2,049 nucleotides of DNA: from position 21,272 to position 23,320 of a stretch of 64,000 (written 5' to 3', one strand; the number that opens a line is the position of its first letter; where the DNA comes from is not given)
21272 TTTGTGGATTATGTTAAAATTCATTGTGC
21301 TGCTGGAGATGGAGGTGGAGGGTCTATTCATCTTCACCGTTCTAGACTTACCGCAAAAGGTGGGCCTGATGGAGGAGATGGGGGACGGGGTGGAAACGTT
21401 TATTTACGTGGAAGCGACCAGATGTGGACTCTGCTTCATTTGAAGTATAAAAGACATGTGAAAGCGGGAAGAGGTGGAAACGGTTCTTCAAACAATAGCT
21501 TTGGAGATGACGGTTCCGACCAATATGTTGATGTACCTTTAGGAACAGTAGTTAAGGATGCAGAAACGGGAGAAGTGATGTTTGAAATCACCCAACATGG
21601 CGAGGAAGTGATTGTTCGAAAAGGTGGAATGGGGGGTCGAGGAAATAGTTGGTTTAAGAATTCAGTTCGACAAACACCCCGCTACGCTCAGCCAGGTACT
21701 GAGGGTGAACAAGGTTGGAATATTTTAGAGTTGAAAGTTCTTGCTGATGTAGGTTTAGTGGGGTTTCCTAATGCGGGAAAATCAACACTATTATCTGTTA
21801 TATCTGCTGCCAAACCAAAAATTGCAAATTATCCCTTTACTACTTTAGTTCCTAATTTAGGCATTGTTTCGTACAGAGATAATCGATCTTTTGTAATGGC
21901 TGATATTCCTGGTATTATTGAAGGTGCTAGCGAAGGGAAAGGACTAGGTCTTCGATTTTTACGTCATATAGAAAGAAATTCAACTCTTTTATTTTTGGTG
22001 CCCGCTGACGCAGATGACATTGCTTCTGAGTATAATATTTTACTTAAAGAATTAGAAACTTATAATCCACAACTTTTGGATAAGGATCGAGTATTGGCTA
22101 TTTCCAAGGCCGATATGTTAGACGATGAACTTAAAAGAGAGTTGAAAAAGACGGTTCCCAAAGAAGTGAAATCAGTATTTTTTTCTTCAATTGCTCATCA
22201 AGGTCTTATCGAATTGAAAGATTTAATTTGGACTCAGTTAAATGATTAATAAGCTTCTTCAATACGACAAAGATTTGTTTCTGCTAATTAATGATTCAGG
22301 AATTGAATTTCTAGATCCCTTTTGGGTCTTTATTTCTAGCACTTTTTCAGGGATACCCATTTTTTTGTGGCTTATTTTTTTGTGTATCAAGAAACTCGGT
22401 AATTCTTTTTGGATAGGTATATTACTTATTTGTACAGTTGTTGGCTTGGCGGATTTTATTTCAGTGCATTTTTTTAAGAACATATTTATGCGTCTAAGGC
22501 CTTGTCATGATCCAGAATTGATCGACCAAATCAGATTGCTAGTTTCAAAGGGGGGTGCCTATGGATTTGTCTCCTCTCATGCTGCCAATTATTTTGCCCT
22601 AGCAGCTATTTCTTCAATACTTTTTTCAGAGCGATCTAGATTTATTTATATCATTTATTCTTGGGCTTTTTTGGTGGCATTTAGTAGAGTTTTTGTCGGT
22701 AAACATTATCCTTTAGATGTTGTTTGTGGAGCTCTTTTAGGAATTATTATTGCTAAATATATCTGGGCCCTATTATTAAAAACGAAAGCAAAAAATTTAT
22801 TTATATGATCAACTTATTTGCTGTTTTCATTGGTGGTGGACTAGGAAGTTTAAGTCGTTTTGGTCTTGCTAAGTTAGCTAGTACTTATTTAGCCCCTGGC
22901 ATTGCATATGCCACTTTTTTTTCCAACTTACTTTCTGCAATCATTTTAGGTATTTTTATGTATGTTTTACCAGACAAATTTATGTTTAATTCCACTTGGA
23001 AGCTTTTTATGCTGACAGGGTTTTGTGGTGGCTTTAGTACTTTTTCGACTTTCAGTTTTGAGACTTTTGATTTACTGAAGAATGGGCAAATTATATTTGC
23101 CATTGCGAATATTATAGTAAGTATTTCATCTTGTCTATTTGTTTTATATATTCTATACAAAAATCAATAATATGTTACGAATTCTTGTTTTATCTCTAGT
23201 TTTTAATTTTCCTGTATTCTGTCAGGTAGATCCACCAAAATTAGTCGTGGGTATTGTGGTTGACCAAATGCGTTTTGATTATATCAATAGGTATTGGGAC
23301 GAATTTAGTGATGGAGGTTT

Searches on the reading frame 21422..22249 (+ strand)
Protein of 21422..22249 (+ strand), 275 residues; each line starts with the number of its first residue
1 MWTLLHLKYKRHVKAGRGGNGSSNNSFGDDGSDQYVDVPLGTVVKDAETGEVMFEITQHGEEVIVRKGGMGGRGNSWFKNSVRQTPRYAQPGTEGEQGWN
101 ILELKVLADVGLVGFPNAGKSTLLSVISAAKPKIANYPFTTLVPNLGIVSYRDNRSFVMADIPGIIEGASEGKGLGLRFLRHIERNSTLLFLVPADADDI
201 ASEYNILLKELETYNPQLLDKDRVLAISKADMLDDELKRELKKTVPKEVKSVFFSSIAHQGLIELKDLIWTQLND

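Call 40: search_protein_families(library=pfam, max_evalue=0.00001, proteins=[window:21422-22249:+])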
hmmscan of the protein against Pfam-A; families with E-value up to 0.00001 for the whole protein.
window:21422-22249:+ (275 aa): 3 families
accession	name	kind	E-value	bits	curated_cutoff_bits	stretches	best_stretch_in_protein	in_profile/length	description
PF01018.28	GTP1_OBG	-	2.8e-33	115.2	27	1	1-106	50-155/155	GTP1/OBG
PF01926.29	MMR_HSR1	-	1.7e-23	83.3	21.9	1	109-228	1-112/113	50S ribosome-binding GTPase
PF02421.24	FeoB_N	-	2.7e-09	37.2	27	1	110-214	3-105/156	Ferrous iron transport protein B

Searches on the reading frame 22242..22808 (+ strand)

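Call 40: search_protein_families(library=pfam, max_evalue=0.00001, proteins=[window:22242-22808:+])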
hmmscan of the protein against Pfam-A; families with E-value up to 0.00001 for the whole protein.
window:22242-22808:+ (188 aa): 1 family
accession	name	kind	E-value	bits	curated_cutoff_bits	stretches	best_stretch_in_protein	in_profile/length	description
PF01569.27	PAP2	-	6.4e-23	81.4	27.2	1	61-178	3-125/130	PAP2 superfamily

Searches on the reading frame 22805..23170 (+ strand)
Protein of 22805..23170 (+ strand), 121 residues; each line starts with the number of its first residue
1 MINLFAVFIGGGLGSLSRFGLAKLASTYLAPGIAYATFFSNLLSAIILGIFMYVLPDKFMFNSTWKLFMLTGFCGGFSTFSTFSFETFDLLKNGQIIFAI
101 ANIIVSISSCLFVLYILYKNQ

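Call 40: search_protein_families(library=pfam, max_evalue=0.00001, proteins=[window:22805-23170:+])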
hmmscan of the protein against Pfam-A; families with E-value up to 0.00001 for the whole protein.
window:22805-23170:+ (121 aa): 1 family
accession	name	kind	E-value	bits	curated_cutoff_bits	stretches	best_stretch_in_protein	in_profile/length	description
PF02537.21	CRCB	-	1.3e-24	86.9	32.9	1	6-115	2-100/103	CrcB-like protein, Camphor Resistance (CrcB)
